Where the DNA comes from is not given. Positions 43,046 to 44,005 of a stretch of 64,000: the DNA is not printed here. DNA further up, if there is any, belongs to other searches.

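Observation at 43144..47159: AT-rich two-gene islet (type IIG RM fusion + HEPN-like protein) wedged between hemL and tRNA-Ser(GGA)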

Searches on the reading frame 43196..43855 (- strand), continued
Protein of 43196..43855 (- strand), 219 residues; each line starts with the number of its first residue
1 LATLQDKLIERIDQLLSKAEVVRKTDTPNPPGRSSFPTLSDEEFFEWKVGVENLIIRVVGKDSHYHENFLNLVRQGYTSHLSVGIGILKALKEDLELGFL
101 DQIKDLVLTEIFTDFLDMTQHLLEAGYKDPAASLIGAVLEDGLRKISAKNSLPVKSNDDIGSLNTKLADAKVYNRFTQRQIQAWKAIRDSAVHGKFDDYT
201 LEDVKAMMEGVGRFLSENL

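Call 34: find_encoding_contigs(protein=P0013, flank=8000, max_places=4)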
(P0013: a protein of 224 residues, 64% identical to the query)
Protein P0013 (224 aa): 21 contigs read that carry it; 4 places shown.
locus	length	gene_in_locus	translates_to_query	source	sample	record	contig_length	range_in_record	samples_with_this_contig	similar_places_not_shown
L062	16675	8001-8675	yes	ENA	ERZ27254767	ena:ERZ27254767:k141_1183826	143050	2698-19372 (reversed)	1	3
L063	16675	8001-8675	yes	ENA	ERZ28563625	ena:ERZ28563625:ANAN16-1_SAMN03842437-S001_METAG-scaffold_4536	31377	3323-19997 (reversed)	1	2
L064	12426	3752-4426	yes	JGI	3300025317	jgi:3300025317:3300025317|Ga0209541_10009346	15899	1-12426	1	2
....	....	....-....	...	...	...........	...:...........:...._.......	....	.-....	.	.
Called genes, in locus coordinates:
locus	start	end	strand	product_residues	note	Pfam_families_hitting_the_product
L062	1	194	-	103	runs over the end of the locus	-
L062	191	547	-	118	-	PF04026:SpoVG (weak)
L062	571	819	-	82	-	PF18903:DUF5659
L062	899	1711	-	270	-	-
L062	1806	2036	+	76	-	-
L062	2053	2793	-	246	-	-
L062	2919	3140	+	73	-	PF13560:HTH_31, PF12844:HTH_19, PF01381:HTH_3, PF13443:HTH_26 (weak)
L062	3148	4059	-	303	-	PF01555:N6_N4_Mtase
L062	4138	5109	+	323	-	PF09225:Endonuc-PvuII (faint)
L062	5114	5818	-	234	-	PF01555:N6_N4_Mtase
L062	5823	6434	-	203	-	PF01726:LexA_DNA_bind, PF00717:Peptidase_S24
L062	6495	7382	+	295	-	PF18144:SMODS (faint), PF26305:CD_NTase_C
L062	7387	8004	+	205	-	PF18153:Cap15_CD_rec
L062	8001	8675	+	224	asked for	-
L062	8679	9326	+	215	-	-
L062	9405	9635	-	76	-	-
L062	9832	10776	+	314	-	PF00389:2-Hacid_dh, PF02826:2-Hacid_dh_C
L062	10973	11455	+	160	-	PF01980:TrmO_N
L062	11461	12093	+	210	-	PF09851:SHOCT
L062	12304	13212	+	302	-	PF02661:Fic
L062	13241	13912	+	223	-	PF01520:Amidase_3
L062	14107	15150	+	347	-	PF02661:Fic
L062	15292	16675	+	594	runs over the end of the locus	-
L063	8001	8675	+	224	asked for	-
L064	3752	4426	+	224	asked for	-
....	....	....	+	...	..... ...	-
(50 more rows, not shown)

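Call 47: find_related_loci(query=A1, collection=viral_contigs, flank=8000)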
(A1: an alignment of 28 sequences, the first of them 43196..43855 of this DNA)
Query A1 (219 aa) in viral_contigs; peptide patterns used: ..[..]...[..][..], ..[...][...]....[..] (x = any residue, [..] = any of these).
189 stretches matched a pattern, but none encodes a relative of the query by tblastn (E <= 1e-3).

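Call 52: find_encoding_contigs(protein=P0004, flank=5000, max_places=2)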
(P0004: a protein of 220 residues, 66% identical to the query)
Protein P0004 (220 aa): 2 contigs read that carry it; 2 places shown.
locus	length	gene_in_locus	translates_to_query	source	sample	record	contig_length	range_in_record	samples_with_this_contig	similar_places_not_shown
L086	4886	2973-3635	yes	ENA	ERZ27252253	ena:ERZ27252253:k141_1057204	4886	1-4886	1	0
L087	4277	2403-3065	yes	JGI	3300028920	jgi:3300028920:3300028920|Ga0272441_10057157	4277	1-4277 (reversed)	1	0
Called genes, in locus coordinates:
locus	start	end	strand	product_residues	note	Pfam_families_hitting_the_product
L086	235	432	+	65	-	PF12844:HTH_19, PF13560:HTH_31, PF13443:HTH_26, PF01381:HTH_3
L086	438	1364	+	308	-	PF18899:DUF5655 (weak)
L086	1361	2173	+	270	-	PF01555:N6_N4_Mtase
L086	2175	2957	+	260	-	PF22515:DUF6996, PF22518:DUF6997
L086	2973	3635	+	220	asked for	-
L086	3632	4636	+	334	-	-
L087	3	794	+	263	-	?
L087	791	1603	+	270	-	PF01555:N6_N4_Mtase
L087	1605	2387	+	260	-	PF22515:DUF6996, PF22518:DUF6997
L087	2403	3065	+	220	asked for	-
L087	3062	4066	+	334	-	-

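Call 53: search_protein_families(library=pfam, proteins=[L059:1-2571:+, L059:3362-4378:+, L018:10799-12640:+, L022:10669-12129:+, L025:10696-12510:+, L036:7600-9930:+, L044:7912-9708:+, L048:7877-9967:+], max_evalue=0.001)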
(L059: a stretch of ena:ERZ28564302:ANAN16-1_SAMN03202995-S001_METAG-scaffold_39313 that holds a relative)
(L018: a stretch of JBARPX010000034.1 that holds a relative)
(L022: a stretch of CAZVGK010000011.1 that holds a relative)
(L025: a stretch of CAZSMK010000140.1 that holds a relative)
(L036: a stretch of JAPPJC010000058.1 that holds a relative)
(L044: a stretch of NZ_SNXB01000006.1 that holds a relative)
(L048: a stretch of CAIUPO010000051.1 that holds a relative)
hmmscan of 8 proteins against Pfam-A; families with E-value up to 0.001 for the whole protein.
L059:1-2571:+ (856 aa): 2 families
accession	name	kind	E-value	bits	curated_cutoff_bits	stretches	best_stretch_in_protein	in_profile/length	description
PF04851.21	ResIII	-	1.1e-06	29.1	22.5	1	27-176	54-157/164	Type III restriction enzyme, res subunit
PF18766.7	SWI2_SNF2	-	2.9e-05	24.3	26.7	1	78-176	83-150/221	SWI2/SNF2 ATPase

L059:3362-4378:+ (338 aa): 0 families

L018:10799-12640:+ (614 aa): 2 families
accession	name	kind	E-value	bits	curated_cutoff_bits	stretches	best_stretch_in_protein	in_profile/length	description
PF13941.12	MutL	-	1.1e-128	430.3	27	1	12-484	1-450/450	MutL protein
PF01968.24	Hydantoinase_A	-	4e-05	23.4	22.9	0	271-313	66-108/291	Hydantoinase/oxoprolinase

L022:10669-12129:+ (487 aa): 13 families
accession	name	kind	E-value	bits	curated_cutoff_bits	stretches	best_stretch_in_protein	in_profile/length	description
PF07719.23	TPR_2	-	2.5e-15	55.7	27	1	306-334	6-34/34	Tetratricopeptide repeat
PF13428.12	TPR_14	-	8.7e-12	44.9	23.5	0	258-282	3-27/44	Tetratricopeptide repeat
PF14559.12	TPR_19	-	1.3e-08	35.5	25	0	313-344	3-34/68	Tetratricopeptide repeat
PF13432.12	TPR_16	-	2.9e-07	31.2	32.7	0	306-342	2-38/65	Tetratricopeptide repeat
PF00515.34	TPR_1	-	7.6e-07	29.1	27.8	0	258-281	3-26/34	Tetratricopeptide repeat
PF13174.12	TPR_6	-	3.3e-05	24.7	26.3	0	258-284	2-28/33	Tetratricopeptide repeat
PF13424.12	TPR_12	-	0.00011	22.7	30.1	0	214-282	3-71/77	Tetratricopeptide repeat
PF25575.1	TPR_BSK1_C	-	0.00013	22.3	42.2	0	306-331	47-72/118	Serine/threonine-protein kinase BSK1-like, TPR repeats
PF12895.13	ANAPC3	-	0.00016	22.3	27.2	0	257-285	24-52/82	Anaphase-promoting complex, cyclosome, subunit 3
PF13176.12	TPR_7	-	0.00025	21.3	27.9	0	263-281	6-24/36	Tetratricopeptide repeat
PF13181.12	TPR_8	-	0.00027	21.3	25.7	0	257-282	2-27/34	Tetratricopeptide repeat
PF09976.15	TPR_21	-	0.00043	20.5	25.5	0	96-155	77-137/193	Tetratricopeptide repeat-like domain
PF13374.12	TPR_10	-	0.00086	19.7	27.5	0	101-119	8-26/42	Tetratricopeptide repeat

L025:10696-12510:+ (605 aa): 1 family
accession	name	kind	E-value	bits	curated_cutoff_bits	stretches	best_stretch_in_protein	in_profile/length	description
PF14280.11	DUF4365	-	7.6e-07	29.7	24.3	1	26-144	18-129/139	Domain of unknown function (DUF4365)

L036:7600-9930:+ (777 aa): 2 families
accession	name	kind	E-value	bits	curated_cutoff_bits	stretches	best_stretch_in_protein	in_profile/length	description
PF13166.12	AAA_13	-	1e-36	127.4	36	2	241-741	229-689/713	AAA domain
PF02463.25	SMC_N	-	2.3e-08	34.2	40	1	377-613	72-205/220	RecF/RecN/SMC N terminal domain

L044:7912-9708:+ (599 aa): 6 families
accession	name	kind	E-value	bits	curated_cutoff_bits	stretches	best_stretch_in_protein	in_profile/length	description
PF13175.12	AAA_15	-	1.1e-33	117.9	32.1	2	179-368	215-374/374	AAA ATPase domain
PF13304.12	AAA_21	-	5.2e-16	60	27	1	48-369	1-304/304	AAA domain, putative AbiEii toxin, Type IV TA system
PF11398.14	DUF2813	-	5.2e-14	52.9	21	2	188-368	153-325/372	Protein of unknown function (DUF2813)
PF20469.4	OLD-like_TOPRIM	-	8.4e-13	49.1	23.2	1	423-486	1-67/67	Overcoming lysogenization defect protein-like, TOPRIM domain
PF02463.25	SMC_N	-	1.6e-06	28.1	40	0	25-75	2-53/220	RecF/RecN/SMC N terminal domain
PF13476.12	AAA_23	-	0.00015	22.9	27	1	27-241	1-194/201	AAA domain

L048:7877-9967:+ (697 aa): 2 families
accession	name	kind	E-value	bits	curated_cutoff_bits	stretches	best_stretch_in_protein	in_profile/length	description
PF00171.27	Aldedh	-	1.3e-57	195.9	23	1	29-519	1-459/461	Aldehyde dehydrogenase family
PF01575.25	MaoC_dehydratas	-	6.5e-25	87.6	27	1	559-665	7-115/123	MaoC like domain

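Call 61: search_protein_families(library=pfam, alignment_id=A1, max_evalue=10)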
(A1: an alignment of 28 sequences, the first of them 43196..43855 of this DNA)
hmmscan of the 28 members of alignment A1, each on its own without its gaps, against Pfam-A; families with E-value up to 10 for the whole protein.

A. member 1, window:43196-43855:- (219 aa): 0 families

B. families by the number of members that match (of 28 scanned): 31 families (the first 25 are shown)
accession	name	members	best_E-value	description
PF05168.19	HEPN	24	3.1e-07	HEPN domain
PF16342.10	DUF4972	11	0.0011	Domain of unknown function (DUF4972)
PF18336.7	Tudor_FRX1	5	0.094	Fragile X messenger ribonucleoprotein 1, Tudor domain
PF13643.11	DUF4145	4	0.00094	Domain of unknown function (DUF4145)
PF18735.6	HEPN_RiboL-PSP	4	0.013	RiboL-PSP-HEPN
PF17524.7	CnrY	4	0.055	Anti-sigma factor CnrY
PF08438.16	YGR210-like_G4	4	0.056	Obg-like GTPase YGR210-like, G4 motif-containing domain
PF13022.12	HTH_Tnp_1_2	2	0.001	Helix-turn-helix of insertion element transposase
PF11657.13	Activator-TraM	2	0.049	Transcriptional activator TraM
PF14852.12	Fis1_TPR_N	2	0.05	Fis1 N-terminal tetratricopeptide repeat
PF14989.11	CCDC32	2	0.1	Coiled-coil domain containing 32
PF14747.11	DUF4473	1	0.0024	Domain of unknown function (DUF4473)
PF04666.19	MGAT4_cons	1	0.007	MGAT4 conserved region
PF17014.10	Mad3_BUB1_I_2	1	0.016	Putative Mad3/BUB1 like region 1 protein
PF12061.13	NB-LRR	1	0.02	Late blight resistance protein R1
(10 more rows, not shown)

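Call 68: search_protein_families(library=padloc, proteins=[L059:3362-4378:+, L062:8679-9326:+], max_evalue=0.001)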
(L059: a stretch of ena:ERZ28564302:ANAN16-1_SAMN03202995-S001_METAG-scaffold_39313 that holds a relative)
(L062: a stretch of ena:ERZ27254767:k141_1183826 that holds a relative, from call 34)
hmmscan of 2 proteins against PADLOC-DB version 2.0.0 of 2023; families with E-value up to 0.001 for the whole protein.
L059:3362-4378:+ (338 aa): 0 families

L062:8679-9326:+ (215 aa): 0 families

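Call 76: find_encoding_contigs(protein=P0002, flank=5000, max_places=2)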
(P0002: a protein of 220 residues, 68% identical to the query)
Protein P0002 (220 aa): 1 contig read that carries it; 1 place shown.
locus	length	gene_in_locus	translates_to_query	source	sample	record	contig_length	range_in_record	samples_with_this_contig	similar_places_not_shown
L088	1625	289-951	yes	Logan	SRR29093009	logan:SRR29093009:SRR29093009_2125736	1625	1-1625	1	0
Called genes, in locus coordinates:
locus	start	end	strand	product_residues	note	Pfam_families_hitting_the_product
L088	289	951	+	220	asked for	-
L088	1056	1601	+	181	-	PF18728:HEPN_AbiV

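Call 77: find_encoding_contigs(protein=P0012, flank=6000, max_places=2)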
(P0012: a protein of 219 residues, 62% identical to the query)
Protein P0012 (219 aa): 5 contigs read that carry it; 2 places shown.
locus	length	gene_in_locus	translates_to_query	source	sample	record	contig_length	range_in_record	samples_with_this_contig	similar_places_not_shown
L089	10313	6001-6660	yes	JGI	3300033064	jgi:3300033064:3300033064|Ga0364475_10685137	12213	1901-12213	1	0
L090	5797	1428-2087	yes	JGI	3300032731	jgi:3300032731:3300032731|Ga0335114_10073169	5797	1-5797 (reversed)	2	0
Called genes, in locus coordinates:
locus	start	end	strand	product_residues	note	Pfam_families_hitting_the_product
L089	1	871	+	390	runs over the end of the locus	PF16289:PIN_12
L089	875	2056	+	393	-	PF01420:Methylase_S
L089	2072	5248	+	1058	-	PF04313:HSDR_N, PF00270:DEAD (weak), PF04851:ResIII, PF18766:SWI2_SNF2, PF22679:T1R_D3-like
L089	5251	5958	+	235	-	PF01863:YgjP-like, PF10263:SprT-like (weak), PF08325:WLM (weak)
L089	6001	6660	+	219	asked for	-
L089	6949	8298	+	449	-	PF01520:Amidase_3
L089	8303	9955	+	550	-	PF13245:AAA_19, PF13604:AAA_30 (weak), PF01443:Viral_helicase1 (faint), PF13361:UvrD_C, PF00580:UvrD-helicase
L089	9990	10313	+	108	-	?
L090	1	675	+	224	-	?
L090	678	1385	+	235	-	PF01863:YgjP-like, PF10263:SprT-like (weak), PF08325:WLM (weak)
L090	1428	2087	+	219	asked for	-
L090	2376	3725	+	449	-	PF01520:Amidase_3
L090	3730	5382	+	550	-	PF13245:AAA_19, PF13604:AAA_30 (weak), PF01443:Viral_helicase1 (faint), PF13361:UvrD_C, PF00580:UvrD-helicase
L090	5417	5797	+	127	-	?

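Call 86: search_protein_representatives(alignment_id=A1)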
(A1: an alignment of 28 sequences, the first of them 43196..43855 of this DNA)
Query: 28 sequences, 219 profile positions. Proteins with E-value up to 0.001 (for the whole library): 4585; up to 1e-10: 2788; up to 1e-30: 750. The best 150 are listed.
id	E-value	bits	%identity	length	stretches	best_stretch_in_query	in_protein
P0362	2.0e-84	299.0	-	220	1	4-218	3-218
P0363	6.1e-82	290.9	-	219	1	4-219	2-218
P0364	1.1e-79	283.5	-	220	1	1-219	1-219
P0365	3.9e-79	281.8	-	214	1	3-219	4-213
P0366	5.5e-79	281.3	-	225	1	3-218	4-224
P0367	6.8e-79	281.0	-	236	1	5-219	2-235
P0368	8.6e-79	280.6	-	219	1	1-219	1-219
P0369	7.5e-77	274.3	-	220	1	5-218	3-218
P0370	2.3e-76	272.7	-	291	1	4-217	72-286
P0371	9.0e-72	257.7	-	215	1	1-219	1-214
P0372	2.4e-71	256.3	-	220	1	3-219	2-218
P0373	3.8e-70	252.4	-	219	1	3-219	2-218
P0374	2.7e-68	246.3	-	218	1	3-219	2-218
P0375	2.7e-67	243.1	-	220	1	6-219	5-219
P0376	2.5e-66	239.9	-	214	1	3-219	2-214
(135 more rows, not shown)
